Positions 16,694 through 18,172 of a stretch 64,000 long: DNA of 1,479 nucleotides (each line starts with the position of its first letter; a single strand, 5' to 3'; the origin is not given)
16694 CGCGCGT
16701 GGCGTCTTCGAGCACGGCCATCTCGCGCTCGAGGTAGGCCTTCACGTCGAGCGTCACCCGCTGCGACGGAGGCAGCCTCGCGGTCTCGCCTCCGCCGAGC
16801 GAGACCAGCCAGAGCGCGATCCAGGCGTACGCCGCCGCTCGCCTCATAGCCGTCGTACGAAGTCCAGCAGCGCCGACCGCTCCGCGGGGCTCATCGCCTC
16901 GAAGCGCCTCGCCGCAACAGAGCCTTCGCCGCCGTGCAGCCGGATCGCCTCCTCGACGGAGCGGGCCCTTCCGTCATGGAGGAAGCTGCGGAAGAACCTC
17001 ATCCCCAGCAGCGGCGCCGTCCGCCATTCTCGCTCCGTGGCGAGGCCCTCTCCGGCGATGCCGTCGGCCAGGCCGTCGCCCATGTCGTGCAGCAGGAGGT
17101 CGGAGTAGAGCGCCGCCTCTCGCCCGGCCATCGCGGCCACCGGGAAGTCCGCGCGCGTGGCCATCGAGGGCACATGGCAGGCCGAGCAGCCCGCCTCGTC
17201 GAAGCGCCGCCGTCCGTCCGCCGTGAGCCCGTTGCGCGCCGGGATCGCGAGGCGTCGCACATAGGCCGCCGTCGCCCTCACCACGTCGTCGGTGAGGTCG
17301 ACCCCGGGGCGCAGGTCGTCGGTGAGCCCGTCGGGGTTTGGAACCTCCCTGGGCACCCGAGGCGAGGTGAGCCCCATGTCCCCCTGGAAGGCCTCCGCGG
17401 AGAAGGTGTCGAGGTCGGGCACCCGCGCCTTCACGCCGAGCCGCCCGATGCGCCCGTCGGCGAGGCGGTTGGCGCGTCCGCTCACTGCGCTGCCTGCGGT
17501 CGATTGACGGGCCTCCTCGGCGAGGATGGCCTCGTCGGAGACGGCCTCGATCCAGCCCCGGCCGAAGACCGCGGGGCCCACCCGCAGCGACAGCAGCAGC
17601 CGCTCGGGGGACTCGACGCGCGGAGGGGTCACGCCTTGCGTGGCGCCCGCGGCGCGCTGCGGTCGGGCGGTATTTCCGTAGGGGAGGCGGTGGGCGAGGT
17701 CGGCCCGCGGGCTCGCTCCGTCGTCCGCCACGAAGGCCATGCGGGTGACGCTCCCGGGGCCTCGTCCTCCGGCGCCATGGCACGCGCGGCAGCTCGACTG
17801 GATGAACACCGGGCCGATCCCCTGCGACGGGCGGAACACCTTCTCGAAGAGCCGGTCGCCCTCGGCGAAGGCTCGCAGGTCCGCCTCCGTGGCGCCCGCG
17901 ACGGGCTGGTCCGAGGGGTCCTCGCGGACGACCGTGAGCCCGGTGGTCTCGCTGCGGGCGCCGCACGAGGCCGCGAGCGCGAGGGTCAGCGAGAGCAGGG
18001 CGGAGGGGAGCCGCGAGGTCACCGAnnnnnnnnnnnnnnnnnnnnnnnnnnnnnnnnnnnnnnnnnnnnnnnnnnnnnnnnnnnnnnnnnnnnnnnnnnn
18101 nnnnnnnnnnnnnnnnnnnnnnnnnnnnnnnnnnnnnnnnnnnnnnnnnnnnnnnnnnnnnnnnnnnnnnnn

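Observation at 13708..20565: Canonical-looking pqqD-pqqE without pqqA/B/C, transcriptionally fused to an unknown protein and four periplasmic haem/metal lipoproteins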

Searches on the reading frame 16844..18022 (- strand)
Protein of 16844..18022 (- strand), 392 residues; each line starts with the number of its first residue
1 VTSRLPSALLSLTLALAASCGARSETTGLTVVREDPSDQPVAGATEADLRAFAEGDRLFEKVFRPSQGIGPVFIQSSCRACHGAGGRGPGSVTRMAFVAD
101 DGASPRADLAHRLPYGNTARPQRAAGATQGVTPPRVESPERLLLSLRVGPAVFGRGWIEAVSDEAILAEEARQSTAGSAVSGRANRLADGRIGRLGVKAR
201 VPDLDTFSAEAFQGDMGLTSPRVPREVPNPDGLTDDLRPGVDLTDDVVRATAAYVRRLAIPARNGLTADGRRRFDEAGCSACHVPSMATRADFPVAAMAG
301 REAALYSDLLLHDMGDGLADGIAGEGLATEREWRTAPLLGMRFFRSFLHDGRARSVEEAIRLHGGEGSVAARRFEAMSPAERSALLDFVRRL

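Call 4: search_protein_families(library=ncbifam, proteins=[window:16844-18022:-], max_evalue=0.01)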
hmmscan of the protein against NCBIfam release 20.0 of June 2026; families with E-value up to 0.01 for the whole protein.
window:16844-18022:- (392 aa): 0 families

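Call 5: search_protein_families(library=pfam, proteins=[window:16844-18022:-], max_evalue=0.01)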
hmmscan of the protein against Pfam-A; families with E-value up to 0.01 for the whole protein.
window:16844-18022:- (392 aa): 3 families
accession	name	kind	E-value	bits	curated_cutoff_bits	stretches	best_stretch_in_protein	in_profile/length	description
PF06537.16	DHOR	-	4.7e-48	164.3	22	2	142-391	210-498/499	Di-haem oxidoreductase, putative peroxidase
PF00034.26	Cytochrom_C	-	2.9e-06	29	21.3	0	72-92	7-26/90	Cytochrome c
PF13442.11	Cytochrome_CBB3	-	1.3e-05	25.9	27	0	74-123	10-51/68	Cytochrome C oxidase, cbb3-type, subunit III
